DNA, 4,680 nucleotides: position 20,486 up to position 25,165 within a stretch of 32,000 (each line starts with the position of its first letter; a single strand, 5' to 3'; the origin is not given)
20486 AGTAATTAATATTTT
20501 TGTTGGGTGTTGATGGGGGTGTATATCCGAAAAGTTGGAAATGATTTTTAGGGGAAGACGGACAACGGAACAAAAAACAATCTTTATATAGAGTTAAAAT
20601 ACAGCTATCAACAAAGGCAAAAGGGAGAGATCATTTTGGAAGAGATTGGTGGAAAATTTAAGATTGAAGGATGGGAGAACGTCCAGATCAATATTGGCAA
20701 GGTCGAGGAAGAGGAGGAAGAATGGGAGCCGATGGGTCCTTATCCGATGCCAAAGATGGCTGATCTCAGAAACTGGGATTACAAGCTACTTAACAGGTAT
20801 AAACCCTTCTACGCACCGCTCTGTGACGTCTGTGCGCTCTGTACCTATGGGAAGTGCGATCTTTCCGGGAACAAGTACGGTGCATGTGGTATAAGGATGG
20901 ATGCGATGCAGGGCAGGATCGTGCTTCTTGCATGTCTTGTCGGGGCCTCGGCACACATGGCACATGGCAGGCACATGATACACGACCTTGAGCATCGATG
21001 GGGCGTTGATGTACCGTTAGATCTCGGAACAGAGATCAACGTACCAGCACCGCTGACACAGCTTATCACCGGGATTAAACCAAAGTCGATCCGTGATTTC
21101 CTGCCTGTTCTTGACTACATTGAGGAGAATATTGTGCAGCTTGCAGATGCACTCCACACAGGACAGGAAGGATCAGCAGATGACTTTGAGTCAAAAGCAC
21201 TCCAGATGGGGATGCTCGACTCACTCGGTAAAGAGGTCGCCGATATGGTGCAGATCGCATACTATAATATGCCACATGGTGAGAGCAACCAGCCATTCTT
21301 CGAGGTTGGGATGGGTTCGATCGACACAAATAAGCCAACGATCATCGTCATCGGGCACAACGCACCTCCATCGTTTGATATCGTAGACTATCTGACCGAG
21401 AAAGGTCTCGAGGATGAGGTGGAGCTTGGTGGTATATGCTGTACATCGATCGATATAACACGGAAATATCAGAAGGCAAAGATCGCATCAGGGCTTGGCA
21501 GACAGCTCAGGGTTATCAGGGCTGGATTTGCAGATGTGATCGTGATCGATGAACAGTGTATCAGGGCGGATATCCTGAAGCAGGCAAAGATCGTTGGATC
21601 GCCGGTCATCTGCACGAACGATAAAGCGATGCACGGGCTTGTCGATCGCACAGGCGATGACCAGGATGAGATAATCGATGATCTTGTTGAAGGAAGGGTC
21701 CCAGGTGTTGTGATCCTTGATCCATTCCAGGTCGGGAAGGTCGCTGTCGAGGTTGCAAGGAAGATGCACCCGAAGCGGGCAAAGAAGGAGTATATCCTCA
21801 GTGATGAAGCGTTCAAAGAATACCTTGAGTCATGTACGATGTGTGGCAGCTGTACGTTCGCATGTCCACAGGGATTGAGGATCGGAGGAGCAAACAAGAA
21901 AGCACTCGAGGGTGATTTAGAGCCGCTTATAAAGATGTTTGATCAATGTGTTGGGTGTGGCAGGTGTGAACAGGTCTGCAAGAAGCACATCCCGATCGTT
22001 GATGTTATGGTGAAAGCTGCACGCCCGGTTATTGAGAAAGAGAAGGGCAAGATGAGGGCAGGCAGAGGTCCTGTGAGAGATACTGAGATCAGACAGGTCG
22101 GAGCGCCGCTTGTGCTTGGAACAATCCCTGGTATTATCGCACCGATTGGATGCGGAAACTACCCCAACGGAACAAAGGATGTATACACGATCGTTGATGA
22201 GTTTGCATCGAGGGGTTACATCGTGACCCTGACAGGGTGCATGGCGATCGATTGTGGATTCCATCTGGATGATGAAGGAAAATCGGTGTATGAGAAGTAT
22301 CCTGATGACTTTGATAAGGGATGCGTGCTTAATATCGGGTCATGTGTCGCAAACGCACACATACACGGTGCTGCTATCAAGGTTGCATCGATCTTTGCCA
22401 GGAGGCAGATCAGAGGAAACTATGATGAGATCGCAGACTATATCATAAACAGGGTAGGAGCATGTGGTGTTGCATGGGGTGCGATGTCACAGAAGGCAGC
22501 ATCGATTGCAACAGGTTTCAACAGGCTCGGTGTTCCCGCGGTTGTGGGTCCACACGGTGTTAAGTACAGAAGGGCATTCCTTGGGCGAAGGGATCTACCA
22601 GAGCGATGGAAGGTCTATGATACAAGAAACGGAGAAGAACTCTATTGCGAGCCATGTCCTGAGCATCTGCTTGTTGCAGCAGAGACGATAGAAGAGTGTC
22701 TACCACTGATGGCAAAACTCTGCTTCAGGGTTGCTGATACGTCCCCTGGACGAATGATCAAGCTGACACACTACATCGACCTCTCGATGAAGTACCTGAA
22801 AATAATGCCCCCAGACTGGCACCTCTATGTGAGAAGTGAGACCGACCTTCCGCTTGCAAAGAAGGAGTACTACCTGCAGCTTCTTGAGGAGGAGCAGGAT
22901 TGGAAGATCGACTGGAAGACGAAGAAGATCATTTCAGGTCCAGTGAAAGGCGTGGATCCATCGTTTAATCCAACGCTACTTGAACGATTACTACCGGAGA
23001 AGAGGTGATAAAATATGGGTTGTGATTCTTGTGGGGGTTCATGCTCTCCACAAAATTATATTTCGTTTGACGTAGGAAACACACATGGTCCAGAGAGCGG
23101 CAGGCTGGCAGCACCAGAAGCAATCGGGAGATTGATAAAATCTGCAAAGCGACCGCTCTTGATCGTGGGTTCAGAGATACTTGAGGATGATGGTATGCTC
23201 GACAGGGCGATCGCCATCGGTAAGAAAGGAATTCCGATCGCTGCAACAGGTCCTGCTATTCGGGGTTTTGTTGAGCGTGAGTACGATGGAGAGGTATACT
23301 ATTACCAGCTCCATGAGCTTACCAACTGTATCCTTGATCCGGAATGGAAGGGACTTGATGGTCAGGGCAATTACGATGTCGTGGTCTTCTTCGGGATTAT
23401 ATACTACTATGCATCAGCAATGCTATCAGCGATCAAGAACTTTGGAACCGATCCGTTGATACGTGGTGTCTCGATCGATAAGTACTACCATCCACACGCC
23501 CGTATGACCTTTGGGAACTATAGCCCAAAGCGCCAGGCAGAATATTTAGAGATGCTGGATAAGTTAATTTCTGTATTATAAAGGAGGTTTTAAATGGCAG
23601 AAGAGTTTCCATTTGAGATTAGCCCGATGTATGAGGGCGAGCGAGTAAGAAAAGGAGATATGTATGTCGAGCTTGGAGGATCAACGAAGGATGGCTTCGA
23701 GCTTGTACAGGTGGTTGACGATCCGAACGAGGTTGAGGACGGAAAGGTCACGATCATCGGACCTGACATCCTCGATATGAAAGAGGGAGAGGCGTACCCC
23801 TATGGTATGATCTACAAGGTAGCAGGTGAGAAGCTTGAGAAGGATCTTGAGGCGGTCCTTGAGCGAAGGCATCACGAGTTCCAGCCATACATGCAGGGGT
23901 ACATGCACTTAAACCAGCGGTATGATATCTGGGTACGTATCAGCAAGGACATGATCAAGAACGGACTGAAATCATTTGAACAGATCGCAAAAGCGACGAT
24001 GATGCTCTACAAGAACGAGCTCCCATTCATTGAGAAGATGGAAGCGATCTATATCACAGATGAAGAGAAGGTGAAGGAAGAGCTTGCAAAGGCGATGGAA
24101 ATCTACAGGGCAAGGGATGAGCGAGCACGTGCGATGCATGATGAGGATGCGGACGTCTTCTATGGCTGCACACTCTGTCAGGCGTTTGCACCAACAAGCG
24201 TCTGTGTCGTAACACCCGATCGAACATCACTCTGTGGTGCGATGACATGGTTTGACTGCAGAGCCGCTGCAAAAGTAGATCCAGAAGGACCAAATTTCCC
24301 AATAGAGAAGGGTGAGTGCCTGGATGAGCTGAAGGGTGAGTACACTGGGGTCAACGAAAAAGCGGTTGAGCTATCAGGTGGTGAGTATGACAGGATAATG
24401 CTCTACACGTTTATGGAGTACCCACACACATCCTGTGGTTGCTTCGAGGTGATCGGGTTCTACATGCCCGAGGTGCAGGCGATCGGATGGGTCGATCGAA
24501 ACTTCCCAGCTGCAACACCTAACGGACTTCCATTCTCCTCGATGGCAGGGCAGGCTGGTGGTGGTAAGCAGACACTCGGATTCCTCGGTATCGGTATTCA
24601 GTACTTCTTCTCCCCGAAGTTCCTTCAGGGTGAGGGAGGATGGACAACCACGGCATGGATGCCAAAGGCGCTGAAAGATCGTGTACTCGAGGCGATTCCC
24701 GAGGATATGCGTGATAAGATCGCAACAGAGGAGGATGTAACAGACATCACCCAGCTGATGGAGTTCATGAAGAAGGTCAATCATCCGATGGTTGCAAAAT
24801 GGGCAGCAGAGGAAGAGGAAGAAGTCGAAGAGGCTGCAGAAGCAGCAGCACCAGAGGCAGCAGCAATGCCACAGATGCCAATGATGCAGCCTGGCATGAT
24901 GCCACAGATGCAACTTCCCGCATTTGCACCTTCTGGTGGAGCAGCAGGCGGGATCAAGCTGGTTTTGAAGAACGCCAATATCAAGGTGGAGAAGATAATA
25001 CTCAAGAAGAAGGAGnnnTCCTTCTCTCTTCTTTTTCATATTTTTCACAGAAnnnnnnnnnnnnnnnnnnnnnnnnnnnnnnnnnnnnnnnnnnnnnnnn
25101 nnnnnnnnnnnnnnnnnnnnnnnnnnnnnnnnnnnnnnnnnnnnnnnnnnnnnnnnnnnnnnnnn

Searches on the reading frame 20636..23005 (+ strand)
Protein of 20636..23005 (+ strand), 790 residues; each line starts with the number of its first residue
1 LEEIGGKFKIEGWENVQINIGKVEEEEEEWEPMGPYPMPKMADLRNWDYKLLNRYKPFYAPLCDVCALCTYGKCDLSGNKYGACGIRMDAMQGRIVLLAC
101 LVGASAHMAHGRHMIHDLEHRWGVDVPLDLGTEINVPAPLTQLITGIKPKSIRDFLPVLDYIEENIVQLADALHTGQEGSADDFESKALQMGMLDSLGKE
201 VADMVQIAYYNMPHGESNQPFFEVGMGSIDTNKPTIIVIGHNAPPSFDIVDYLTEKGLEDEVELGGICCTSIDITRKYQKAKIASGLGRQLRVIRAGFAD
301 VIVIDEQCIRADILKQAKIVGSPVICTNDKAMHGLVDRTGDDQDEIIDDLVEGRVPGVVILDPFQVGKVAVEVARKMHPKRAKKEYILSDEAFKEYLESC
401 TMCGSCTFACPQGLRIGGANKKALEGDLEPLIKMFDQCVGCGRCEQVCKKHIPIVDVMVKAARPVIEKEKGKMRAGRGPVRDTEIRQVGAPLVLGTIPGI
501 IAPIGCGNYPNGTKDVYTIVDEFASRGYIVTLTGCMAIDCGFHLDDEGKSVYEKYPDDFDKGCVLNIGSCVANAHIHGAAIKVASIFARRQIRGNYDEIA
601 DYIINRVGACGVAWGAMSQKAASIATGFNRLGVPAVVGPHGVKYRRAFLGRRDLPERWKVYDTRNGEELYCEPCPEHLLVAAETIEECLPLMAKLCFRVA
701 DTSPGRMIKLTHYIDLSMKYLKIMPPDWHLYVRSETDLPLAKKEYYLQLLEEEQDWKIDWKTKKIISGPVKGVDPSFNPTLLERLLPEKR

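Call 49: search_protein_families(library=ncbifam, proteins=[window:20636-23005:+], max_evalue=1e-20)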
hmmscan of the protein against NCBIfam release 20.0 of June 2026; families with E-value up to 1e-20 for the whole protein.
window:20636-23005:+ (790 aa): 1 family
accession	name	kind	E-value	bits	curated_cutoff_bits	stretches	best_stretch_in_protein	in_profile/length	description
TIGR00314.1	cdhA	equivalog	0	1214.7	781.3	1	6-783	5-784/784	CO dehydrogenase/acetyl-CoA synthase complex subunit alpha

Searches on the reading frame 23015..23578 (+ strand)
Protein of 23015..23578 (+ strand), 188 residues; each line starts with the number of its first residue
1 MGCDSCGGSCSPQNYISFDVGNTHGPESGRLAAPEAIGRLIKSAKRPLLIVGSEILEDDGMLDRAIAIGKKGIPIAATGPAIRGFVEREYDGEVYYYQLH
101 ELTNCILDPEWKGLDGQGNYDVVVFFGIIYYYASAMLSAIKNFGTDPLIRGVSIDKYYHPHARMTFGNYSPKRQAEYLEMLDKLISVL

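Call 49: search_protein_families(library=ncbifam, proteins=[window:23015-23578:+], max_evalue=1e-20)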
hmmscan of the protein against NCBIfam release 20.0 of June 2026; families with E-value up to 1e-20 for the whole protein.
window:23015-23578:+ (188 aa): 1 family
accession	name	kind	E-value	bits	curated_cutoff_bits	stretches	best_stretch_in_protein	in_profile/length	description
TIGR00315.1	cdhB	equivalog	1.1e-46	158.8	101.2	1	18-185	1-160/162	CO dehydrogenase/acetyl-CoA synthase complex subunit epsilon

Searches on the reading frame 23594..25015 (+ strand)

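Call 49: search_protein_families(library=ncbifam, proteins=[window:23594-25015:+], max_evalue=1e-20)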
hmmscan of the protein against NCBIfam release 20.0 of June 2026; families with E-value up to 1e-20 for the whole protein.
window:23594-25015:+ (474 aa): 4 families
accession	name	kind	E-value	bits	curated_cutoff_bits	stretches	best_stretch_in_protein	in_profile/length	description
NF003379.0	PRK04456.1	domain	6.1e-222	737.3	372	1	1-474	1-461/464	acetyl-CoA decarbonylase/synthase complex subunit beta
TIGR00316.1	cdhC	equivalog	1.2e-216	720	355.95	1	1-472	1-460/460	CO dehydrogenase/CO-methylating acetyl-CoA synthase complex subunit beta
NF007078.0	PRK09529.1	subfamily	7.1e-161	536.8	809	1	5-401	302-705/710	bifunctional acetyl-CoA decarbonylase/synthase complex subunit alpha/beta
NF040764.1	CODH_ACS_al_bet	equivalog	1.8e-154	515.7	800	1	5-402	297-701/705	acetyl-CoA decarbonylase/synthase complex subunit alpha/beta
